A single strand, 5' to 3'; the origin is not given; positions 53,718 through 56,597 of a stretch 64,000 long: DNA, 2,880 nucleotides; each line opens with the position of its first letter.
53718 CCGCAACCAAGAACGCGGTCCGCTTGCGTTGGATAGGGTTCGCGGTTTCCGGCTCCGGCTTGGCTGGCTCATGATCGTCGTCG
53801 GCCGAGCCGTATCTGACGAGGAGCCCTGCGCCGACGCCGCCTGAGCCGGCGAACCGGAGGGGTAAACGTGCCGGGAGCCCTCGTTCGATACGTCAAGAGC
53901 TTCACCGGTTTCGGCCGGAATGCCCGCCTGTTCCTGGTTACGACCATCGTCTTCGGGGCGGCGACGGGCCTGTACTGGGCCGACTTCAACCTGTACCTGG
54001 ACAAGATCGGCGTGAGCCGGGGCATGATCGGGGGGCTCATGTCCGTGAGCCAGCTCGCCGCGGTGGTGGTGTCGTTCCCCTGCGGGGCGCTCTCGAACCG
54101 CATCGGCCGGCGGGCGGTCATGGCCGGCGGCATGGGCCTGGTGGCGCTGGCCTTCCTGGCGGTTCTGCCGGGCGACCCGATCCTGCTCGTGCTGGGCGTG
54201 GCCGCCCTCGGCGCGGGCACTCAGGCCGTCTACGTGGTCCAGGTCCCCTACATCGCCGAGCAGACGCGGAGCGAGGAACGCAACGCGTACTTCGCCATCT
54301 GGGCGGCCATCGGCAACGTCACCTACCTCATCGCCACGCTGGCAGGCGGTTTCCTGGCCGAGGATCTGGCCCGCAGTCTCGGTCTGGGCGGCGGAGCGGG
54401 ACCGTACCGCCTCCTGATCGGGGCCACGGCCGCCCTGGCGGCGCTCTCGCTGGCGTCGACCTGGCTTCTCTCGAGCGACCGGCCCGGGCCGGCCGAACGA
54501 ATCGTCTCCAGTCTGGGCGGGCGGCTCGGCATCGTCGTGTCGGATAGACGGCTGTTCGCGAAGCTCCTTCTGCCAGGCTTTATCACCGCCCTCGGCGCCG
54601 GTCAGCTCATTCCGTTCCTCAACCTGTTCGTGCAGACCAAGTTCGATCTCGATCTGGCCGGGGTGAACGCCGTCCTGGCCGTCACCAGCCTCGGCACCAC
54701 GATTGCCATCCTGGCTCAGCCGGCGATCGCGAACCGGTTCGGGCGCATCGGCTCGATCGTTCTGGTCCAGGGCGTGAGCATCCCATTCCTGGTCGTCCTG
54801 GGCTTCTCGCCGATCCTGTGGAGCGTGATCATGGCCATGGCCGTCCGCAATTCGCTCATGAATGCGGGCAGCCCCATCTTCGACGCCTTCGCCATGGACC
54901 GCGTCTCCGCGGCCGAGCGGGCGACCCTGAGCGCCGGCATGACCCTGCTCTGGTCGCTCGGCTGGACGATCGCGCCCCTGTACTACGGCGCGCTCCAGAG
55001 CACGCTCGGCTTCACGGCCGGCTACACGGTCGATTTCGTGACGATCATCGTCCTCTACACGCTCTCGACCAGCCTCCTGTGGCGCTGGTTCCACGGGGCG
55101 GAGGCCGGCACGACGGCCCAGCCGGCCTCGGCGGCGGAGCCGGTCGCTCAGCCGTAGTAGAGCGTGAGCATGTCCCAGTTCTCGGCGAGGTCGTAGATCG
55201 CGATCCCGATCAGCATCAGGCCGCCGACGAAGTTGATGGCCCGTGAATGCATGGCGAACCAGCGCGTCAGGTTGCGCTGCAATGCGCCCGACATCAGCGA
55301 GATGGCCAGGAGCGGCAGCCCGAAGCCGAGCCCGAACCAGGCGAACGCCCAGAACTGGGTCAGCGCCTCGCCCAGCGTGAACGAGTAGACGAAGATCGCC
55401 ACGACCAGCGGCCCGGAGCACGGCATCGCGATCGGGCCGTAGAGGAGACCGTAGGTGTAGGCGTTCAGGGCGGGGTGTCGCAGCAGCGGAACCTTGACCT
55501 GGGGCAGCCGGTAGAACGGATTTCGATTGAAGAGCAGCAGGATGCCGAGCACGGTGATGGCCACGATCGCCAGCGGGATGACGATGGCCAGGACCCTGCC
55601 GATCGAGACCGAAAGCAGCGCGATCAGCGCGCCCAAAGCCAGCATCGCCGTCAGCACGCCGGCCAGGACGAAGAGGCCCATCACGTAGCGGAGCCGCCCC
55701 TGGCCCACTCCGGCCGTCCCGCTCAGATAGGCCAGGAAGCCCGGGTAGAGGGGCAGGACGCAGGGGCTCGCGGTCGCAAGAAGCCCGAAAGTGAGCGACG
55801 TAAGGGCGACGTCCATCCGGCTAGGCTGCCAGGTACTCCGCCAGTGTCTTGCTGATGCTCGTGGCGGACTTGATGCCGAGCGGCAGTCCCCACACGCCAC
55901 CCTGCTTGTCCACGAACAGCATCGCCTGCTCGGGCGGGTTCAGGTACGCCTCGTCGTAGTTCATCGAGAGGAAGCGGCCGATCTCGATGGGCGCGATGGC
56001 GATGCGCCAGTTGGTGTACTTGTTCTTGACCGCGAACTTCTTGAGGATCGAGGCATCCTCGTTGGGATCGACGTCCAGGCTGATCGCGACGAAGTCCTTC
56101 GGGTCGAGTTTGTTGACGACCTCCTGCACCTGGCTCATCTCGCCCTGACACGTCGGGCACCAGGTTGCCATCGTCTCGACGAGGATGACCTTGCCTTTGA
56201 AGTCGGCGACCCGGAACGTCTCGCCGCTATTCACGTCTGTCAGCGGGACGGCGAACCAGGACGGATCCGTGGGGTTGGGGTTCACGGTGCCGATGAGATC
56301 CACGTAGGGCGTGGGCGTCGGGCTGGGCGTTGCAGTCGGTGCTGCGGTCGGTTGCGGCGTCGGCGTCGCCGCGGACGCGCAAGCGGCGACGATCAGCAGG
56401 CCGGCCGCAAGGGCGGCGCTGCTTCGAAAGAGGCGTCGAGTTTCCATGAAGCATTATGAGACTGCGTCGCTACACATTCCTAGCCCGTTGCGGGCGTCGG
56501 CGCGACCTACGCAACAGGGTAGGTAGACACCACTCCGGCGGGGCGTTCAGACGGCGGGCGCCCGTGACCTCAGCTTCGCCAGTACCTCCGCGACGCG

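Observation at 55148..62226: Minus-strand block: two M50 site-2-protease/TPR paralogs bracket an ECF sigma / giant anti-sigma pair, followed by TlpA-like redoxin and CcdA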

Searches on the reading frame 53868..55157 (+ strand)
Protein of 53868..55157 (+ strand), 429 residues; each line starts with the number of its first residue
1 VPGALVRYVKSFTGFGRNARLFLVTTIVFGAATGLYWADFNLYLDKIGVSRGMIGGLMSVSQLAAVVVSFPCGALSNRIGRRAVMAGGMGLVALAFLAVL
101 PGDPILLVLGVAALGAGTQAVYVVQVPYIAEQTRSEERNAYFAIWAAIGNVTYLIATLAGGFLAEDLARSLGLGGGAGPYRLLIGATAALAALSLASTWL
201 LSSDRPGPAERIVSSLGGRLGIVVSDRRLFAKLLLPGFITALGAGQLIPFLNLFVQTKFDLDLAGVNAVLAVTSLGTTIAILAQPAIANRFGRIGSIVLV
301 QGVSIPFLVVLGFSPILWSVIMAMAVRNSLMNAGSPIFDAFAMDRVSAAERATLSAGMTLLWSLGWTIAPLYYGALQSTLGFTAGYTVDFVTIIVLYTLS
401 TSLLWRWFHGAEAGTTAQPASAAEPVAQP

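Call 3: search_protein_families(library=pfam, proteins=[window:53868-55157:+], max_evalue=0.01)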
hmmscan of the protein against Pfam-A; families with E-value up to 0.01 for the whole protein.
window:53868-55157:+ (429 aa): 4 families
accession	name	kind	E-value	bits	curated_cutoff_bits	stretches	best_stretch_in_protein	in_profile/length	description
PF07690.21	MFS_1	-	2.7e-31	109.2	33.4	1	23-370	2-347/347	Major Facilitator Superfamily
PF12832.13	MFS_1_like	-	7.2e-15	55.3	25.2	2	20-148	215-345/373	MFS_1 like family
PF13347.12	MFS_2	-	7.1e-06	25.3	27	1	43-382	24-386/427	MFS/sugar transport protein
PF03137.26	OATP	-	0.0013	17.5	25.8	1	106-164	135-193/545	Organic Anion Transporter Polypeptide (OATP) family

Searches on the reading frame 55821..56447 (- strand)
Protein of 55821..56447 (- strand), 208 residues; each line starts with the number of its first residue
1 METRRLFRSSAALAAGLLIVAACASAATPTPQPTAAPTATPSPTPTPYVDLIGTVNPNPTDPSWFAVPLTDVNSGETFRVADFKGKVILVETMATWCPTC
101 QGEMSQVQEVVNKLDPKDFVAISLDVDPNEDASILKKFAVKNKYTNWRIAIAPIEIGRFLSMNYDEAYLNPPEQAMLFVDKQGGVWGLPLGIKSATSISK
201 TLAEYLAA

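Call 3: search_protein_families(library=pfam, proteins=[window:55821-56447:-], max_evalue=0.01)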
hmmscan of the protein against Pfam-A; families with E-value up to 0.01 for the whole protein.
window:55821-56447:- (208 aa): 7 families
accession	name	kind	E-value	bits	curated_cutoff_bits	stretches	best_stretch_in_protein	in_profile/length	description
PF08534.16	Redoxin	-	4.6e-09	36.7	26.6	1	71-142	13-88/148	Redoxin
PF00578.27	AhpC-TSA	-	4.8e-09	36.7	26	1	73-144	13-82/124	AhpC/TSA family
PF02630.20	SCO1-SenC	-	1.9e-05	25.1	22.8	1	73-132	9-71/134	SCO1/SenC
PF00085.26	Thioredoxin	-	8.4e-05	23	23.5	1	84-132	17-64/103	Thioredoxin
PF00255.25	GSHPx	-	0.00024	21.1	27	1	74-123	10-58/108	Glutathione peroxidase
PF13905.12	Thioredoxin_8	-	0.00074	20.2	27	1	85-142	1-59/94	Thioredoxin-like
PF13899.12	Thioredoxin_7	-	0.0009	19.8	27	1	76-138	8-68/83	Thioredoxin-like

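Call 14: search_protein_families(library=ncbifam, proteins=[window:55821-56447:-], max_evalue=0.01)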
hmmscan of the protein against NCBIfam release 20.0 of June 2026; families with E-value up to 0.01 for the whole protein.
window:55821-56447:- (208 aa): 7 families
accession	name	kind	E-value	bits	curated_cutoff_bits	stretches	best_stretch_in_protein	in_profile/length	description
NF047696.1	ThlDiSintTplARhiz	equivalog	6.8e-11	42.3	230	1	73-132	85-147/219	thiol:disulfide interchange protein TlpA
NF002854.0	PRK03147.1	subfamily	6e-08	32.8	170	1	69-196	47-163/176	thiol-disulfide oxidoreductase ResA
NF041054.1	WAxxUGC_long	equivalog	5.1e-06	26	300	1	68-132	88-152/354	ResA-like WAxxUGC motif-containing protein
TIGR00385.1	dsbE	subfamily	0.00023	20.8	123.15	1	83-113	61-91/173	DsbE family thiol:disulfide interchange protein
NF041202.1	StoA_CxxC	exception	0.00051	19.9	210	1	75-144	43-111/163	endospore biogenesis thiol-disulfide oxidoreductase StoA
NF011941.0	PRK15412.1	equivalog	0.0011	18.6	359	1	84-110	67-93/185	thiol:disulfide interchange protein DsbE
TIGR01068.1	thioredoxin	equivalog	0.007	16.5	96.8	0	84-133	12-61/101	thioredoxin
